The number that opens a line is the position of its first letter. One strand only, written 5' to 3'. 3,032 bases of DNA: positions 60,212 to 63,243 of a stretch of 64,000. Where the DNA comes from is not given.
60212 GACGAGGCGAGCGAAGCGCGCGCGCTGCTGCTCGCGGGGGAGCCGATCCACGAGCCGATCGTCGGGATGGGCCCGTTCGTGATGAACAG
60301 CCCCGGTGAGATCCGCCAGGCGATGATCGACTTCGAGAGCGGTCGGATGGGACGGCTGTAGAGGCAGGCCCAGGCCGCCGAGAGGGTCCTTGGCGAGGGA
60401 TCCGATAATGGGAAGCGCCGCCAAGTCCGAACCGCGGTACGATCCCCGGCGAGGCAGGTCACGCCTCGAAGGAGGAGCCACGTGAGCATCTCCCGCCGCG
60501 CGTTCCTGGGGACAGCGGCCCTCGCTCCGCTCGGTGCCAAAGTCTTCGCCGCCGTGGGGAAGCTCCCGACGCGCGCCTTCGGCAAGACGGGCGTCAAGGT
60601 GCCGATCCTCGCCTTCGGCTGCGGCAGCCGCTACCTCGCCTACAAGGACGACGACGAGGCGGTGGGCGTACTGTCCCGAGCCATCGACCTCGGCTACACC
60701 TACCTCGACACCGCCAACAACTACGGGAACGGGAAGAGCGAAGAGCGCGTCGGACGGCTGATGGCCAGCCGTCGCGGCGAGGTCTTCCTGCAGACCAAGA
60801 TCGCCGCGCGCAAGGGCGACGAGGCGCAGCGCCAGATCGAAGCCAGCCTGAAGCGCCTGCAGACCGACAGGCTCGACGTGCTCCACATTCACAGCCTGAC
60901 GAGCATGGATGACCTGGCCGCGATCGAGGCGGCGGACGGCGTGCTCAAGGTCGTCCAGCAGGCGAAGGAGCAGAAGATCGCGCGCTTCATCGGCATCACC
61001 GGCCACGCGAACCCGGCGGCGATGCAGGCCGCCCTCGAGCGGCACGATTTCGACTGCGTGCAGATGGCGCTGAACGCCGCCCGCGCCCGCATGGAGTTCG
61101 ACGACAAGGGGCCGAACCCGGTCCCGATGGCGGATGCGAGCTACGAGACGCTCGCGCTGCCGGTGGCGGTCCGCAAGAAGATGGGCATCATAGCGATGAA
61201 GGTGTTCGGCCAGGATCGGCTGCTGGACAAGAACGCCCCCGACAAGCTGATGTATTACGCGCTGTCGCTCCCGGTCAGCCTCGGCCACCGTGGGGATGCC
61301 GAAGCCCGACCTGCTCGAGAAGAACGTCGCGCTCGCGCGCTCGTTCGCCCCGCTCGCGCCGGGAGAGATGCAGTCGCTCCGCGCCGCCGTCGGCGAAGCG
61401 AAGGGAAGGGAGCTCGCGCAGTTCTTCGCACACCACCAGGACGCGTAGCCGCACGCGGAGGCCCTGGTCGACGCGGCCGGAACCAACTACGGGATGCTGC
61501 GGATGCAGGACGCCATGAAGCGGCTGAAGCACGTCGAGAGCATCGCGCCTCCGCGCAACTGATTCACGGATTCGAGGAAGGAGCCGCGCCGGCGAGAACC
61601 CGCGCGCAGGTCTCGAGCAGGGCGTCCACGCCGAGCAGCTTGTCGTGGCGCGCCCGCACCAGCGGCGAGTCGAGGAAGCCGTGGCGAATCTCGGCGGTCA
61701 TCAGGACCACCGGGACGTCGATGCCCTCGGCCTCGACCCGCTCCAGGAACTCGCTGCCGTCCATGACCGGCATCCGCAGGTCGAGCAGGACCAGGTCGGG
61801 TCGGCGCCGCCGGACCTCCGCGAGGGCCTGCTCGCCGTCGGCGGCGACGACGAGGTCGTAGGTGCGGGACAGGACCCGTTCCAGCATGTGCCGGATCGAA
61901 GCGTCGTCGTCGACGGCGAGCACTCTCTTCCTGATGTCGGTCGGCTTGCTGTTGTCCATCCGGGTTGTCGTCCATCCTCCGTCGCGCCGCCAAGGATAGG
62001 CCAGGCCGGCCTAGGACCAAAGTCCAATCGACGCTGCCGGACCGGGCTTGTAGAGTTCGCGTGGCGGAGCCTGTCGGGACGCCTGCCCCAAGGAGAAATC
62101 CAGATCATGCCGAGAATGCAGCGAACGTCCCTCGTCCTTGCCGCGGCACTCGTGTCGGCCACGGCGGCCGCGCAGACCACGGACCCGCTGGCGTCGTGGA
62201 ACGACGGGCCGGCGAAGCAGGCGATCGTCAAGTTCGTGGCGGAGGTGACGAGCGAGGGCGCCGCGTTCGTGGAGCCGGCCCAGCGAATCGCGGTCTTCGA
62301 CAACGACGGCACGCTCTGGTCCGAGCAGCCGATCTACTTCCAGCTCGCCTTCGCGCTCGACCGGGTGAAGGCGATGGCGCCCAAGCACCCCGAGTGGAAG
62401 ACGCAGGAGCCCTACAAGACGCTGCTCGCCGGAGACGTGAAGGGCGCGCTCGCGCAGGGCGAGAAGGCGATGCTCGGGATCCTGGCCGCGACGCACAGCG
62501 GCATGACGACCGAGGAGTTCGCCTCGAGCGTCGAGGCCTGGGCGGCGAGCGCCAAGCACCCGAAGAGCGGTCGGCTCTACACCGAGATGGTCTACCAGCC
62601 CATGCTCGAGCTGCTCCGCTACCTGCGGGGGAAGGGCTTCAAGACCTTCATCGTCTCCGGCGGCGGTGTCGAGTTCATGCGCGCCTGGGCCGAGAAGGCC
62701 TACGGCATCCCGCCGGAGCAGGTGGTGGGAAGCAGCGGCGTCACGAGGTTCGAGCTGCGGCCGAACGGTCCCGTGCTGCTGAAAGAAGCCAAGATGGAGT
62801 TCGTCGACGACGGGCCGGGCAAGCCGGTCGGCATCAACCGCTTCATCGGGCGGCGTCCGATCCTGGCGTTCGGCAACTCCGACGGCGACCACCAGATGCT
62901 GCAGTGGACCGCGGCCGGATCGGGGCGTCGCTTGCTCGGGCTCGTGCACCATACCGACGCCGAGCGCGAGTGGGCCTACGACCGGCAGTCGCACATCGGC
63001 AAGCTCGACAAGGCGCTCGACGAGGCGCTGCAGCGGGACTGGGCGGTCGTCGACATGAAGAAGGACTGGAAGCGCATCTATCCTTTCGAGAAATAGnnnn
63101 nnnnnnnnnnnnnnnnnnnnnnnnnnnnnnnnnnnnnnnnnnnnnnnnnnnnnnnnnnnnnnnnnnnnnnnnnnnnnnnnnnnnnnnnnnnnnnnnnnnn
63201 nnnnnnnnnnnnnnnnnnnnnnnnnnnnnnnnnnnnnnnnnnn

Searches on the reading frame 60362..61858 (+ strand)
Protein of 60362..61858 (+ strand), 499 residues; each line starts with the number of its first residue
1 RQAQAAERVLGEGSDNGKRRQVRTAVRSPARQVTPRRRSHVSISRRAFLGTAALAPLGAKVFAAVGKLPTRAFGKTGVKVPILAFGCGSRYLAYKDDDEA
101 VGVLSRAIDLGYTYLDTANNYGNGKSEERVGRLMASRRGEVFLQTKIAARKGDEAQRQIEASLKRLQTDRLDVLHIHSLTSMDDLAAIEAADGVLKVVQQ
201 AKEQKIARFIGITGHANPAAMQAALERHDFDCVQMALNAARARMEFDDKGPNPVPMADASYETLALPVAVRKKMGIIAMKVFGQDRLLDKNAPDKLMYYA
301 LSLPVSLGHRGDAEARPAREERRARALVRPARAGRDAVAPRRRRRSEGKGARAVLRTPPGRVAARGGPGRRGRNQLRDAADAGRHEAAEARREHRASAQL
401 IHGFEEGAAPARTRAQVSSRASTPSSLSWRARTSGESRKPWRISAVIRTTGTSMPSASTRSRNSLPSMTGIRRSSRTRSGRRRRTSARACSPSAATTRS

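Call 27: search_protein_families(library=pfam, proteins=[window:60362-61858:+], max_evalue=0.001)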
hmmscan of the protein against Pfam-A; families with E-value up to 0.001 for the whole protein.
window:60362-61858:+ (499 aa): 1 family
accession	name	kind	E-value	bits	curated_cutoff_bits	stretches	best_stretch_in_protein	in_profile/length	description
PF00248.27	Aldo_ket_red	-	1.6e-23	83.7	24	1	93-294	14-204/291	Aldo/keto reductase family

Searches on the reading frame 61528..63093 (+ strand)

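Call 27: search_protein_families(library=pfam, proteins=[window:61528-63093:+], max_evalue=0.001)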
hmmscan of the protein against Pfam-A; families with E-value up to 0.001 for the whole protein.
window:61528-63093:+ (522 aa): 2 families
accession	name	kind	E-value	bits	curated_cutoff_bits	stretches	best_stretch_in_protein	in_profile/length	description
PF12710.13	HAD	-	5.3e-14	53.5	27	1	255-459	1-189/189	haloacid dehalogenase-like hydrolase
PF00702.32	Hydrolase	-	1.7e-07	32.2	26.4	1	254-406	3-151/191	haloacid dehalogenase-like hydrolase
